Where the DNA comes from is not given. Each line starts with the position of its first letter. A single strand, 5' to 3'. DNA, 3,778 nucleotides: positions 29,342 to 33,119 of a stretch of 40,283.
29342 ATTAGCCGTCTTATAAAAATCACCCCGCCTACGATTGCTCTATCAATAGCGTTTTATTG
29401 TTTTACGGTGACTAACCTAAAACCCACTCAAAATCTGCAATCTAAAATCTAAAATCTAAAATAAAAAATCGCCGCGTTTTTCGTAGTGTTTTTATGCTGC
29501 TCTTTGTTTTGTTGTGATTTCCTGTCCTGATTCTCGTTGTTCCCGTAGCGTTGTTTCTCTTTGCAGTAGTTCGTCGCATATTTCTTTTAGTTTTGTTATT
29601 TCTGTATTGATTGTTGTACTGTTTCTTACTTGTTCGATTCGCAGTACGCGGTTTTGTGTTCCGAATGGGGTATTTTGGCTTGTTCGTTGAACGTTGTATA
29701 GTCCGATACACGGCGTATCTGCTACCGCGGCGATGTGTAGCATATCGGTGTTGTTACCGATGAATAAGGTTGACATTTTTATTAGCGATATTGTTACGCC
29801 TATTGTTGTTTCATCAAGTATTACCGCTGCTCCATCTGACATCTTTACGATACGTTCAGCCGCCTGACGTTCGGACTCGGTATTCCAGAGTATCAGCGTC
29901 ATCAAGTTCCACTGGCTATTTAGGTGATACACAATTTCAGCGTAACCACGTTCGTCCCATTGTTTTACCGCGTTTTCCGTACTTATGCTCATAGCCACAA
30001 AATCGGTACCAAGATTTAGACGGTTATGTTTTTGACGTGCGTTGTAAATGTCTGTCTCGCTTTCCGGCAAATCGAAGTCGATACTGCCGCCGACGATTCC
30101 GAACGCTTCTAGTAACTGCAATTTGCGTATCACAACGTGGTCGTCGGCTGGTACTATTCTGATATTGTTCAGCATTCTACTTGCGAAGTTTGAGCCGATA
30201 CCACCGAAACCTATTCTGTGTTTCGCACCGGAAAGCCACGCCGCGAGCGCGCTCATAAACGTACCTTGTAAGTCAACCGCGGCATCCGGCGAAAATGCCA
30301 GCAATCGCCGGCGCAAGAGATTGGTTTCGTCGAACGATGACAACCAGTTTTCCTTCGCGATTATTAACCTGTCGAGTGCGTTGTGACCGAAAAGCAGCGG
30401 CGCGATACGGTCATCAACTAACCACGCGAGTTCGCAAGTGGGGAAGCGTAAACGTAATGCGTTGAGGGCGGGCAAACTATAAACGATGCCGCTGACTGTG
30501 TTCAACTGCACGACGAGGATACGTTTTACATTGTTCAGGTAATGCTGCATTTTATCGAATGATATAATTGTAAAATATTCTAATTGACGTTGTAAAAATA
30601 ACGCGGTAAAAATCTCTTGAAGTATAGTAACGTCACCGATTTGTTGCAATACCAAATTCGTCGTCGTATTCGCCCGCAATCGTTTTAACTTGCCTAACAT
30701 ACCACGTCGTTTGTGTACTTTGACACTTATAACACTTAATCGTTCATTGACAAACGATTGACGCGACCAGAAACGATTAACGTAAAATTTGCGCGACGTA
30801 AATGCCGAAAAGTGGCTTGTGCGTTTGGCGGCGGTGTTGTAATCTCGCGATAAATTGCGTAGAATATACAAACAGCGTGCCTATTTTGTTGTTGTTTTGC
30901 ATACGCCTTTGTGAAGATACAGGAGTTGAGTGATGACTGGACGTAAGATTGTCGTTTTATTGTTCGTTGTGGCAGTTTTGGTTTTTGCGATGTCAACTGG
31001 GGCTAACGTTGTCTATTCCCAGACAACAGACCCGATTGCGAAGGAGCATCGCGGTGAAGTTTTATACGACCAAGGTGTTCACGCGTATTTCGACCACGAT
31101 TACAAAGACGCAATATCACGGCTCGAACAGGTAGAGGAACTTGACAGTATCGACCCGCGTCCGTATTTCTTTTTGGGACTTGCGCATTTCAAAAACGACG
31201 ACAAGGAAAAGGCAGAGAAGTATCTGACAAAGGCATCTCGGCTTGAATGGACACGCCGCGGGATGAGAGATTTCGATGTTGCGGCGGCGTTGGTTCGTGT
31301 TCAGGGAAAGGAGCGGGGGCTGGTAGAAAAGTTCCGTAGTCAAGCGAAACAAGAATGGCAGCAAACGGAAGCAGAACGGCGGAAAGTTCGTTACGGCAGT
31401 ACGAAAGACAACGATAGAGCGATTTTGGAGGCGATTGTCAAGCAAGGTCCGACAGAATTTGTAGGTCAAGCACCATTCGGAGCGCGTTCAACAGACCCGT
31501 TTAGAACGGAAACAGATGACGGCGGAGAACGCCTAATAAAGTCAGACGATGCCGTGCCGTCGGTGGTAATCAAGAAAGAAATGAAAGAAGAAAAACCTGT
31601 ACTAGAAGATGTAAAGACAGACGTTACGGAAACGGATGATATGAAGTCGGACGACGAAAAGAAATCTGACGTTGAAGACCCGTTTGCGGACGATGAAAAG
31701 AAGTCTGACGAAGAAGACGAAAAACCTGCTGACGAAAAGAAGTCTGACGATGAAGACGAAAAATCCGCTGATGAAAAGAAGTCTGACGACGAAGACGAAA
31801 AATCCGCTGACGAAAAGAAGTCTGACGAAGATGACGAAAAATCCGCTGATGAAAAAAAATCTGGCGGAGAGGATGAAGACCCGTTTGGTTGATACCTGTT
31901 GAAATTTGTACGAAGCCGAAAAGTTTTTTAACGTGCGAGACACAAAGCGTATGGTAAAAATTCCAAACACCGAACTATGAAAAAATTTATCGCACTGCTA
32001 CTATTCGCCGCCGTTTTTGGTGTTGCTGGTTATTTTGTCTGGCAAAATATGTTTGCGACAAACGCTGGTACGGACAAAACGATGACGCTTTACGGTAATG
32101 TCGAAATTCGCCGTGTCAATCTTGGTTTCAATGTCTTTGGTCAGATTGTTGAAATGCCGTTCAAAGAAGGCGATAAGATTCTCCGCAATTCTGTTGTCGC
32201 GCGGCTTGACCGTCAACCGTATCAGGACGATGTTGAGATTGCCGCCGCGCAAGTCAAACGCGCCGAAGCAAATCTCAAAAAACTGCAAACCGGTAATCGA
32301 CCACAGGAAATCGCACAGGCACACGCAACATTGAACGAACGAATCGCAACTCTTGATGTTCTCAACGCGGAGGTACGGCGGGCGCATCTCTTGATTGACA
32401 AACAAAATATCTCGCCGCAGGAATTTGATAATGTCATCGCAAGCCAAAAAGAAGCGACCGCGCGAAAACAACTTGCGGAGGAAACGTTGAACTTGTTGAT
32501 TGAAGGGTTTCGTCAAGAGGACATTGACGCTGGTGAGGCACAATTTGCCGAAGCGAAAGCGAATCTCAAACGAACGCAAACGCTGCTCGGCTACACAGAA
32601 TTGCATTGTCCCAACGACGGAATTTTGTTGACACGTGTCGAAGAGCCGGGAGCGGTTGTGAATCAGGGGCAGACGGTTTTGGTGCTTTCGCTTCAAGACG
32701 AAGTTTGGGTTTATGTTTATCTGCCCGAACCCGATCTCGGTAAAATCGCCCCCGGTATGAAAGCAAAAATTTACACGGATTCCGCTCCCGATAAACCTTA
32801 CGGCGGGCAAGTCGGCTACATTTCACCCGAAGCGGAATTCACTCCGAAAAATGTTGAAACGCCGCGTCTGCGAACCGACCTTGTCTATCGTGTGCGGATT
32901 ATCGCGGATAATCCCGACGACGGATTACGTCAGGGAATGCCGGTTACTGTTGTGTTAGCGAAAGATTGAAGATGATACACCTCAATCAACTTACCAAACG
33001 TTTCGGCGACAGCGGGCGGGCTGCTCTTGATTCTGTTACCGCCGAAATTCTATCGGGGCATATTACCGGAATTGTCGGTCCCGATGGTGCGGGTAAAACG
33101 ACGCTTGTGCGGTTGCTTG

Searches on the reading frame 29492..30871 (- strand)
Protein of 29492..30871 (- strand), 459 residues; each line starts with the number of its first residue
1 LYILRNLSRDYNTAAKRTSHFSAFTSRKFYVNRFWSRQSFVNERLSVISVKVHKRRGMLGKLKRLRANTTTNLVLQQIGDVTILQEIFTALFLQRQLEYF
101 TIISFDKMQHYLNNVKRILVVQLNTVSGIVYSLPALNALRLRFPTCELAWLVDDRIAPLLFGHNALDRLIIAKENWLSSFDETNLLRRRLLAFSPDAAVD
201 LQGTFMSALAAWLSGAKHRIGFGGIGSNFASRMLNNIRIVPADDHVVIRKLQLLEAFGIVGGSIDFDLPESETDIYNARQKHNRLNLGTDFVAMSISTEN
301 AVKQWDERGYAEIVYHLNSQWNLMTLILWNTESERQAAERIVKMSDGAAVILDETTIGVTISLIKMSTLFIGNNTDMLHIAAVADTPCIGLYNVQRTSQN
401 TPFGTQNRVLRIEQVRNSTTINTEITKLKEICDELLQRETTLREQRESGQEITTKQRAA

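Call 39: search_protein_families(library=pfam, proteins=[window:29492-30871:-], max_evalue=0.00001)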
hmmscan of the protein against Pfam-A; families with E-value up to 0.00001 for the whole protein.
window:29492-30871:- (459 aa): 1 family
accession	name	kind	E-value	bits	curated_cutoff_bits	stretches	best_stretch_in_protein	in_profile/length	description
PF01075.23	Glyco_transf_9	-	2e-28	99.8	22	1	186-415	4-231/247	Glycosyltransferase family 9 (heptosyltransferase)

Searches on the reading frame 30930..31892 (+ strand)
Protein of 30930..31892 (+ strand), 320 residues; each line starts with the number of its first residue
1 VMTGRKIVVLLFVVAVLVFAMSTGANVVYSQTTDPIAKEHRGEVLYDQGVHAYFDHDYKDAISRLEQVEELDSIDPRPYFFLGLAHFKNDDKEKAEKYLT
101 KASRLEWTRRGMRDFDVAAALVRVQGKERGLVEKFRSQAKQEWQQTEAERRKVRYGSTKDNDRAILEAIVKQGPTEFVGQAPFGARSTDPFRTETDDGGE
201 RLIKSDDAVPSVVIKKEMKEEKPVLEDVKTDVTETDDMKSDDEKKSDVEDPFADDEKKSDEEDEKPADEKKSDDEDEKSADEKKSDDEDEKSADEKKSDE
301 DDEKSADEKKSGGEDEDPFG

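Call 8: search_protein_families(library=pfam, proteins=[window:30930-31892:+], max_evalue=0.01)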
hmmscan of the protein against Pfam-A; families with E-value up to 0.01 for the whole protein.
window:30930-31892:+ (320 aa): 7 families
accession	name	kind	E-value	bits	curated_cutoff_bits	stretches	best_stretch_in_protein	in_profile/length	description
PF07719.23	TPR_2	-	1.5e-06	28.3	27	1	78-105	3-30/34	Tetratricopeptide repeat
PF13432.12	TPR_16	-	5.5e-05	24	32.7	1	46-102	1-57/65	Tetratricopeptide repeat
PF14559.12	TPR_19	-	0.00056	20.6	25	1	56-103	5-52/68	Tetratricopeptide repeat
PF13414.12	TPR_11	-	0.00058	19.9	26.8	1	57-89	9-41/42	TPR repeat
PF13181.12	TPR_8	-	0.00075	19.9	25.7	1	77-105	2-30/34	Tetratricopeptide repeat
PF00515.34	TPR_1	-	0.0023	18.1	27.8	1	79-102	4-27/34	Tetratricopeptide repeat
PF13424.12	TPR_12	-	0.0067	17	30.1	0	79-104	48-73/77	Tetratricopeptide repeat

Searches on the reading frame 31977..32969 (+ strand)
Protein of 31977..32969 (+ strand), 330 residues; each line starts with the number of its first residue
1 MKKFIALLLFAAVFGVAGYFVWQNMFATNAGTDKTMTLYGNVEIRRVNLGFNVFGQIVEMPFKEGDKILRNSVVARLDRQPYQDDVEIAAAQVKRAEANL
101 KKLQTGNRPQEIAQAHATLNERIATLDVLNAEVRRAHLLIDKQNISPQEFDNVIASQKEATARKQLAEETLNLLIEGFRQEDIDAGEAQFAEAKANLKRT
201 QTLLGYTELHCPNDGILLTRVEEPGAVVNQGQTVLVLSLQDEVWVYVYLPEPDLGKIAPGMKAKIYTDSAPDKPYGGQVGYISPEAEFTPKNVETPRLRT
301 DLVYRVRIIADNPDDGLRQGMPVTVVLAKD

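Call 8: search_protein_families(library=pfam, proteins=[window:31977-32969:+], max_evalue=0.01)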
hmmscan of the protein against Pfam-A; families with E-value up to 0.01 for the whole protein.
window:31977-32969:+ (330 aa): 2 families
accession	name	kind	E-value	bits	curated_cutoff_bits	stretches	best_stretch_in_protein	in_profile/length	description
PF16576.10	HlyD_D23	-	2.5e-16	60.1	30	1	195-321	97-212/214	Barrel-sandwich domain of CusB or HlyD membrane-fusion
PF13437.12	HlyD_3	-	5.1e-14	53.3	22.2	1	212-313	5-96/106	HlyD family secretion protein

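Call 44: search_protein_families(library=ncbifam, proteins=[window:31977-32969:+], max_evalue=0.001)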
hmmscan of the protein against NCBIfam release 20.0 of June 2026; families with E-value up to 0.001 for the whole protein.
window:31977-32969:+ (330 aa): 17 families
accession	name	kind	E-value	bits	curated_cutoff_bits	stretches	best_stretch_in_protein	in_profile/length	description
NF002939.0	PRK03598.1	equivalog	6.7e-112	373.9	393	1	3-329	6-327/332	secretion protein HlyD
TIGR01730.1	RND_mfp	subfamily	4.4e-32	111.3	94.9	2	181-327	109-244/322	efflux RND transporter periplasmic adaptor subunit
NF007785.0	PRK10476.1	equivalog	2e-22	79.5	376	1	2-282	11-284/347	multidrug transporter subunit MdtN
TIGR00998.1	8a0101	subfamily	1.1e-21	77.2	390.8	1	5-284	7-283/334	EmrA/EmrK family multidrug efflux transporter periplasmic adaptor subunit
TIGR00999.1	8a0102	subfamily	3e-15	56.1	319.3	1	99-327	16-201/271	CzcB/NccB family metal efflux transporter periplasmic adaptor subunit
TIGR02971.1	heterocyst_DevB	subfamily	9.4e-15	54.8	129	1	62-284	32-280/327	ABC exporter membrane fusion protein, DevB family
NF008606.0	PRK11578.1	equivalog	1.3e-13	50.8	342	1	40-324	54-295/371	macrolide transporter subunit MacA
TIGR03794.1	NHLM_micro_HlyD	equivalog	1.7e-11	43.7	156.2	1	54-280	66-331/421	NHLP bacteriocin system secretion protein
TIGR01843.1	type_I_hlyD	subfamily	4.5e-11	42.4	208.65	1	79-312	138-374/422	HlyD family type I secretion periplasmic adaptor subunit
NF007850.1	PRK10559.1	equivalog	6e-09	35.4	400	1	156-266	97-207/303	p-hydroxybenzoic acid efflux pump subunit AaeA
NF033138.2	RND-peri-MexC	equivalog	1.7e-07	30.7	625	0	182-247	147-212/375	MexC family multidrug efflux RND transporter periplasmic adaptor subunit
NF045904.1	RND-peri-MexE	equivalog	1.2e-06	27.6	714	1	47-117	64-135/390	multidrug efflux RND transporter periplasmic adaptor subunit MexE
NF011715.0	PRK15136.1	equivalog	1.4e-06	27.2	563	1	7-279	27-289/390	multidrug efflux MFS transporter periplasmic adaptor subunit EmrA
NF007132.1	PRK09578.1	equivalog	1.5e-05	23.9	512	0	186-246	153-213/396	MexX/AxyX family multidrug efflux RND transporter periplasmic adaptor subunit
NF008589.1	PRK11556.1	equivalog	3.2e-05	23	391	0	45-117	83-156/392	MdtA/MuxA family multidrug efflux RND transporter periplasmic adaptor subunit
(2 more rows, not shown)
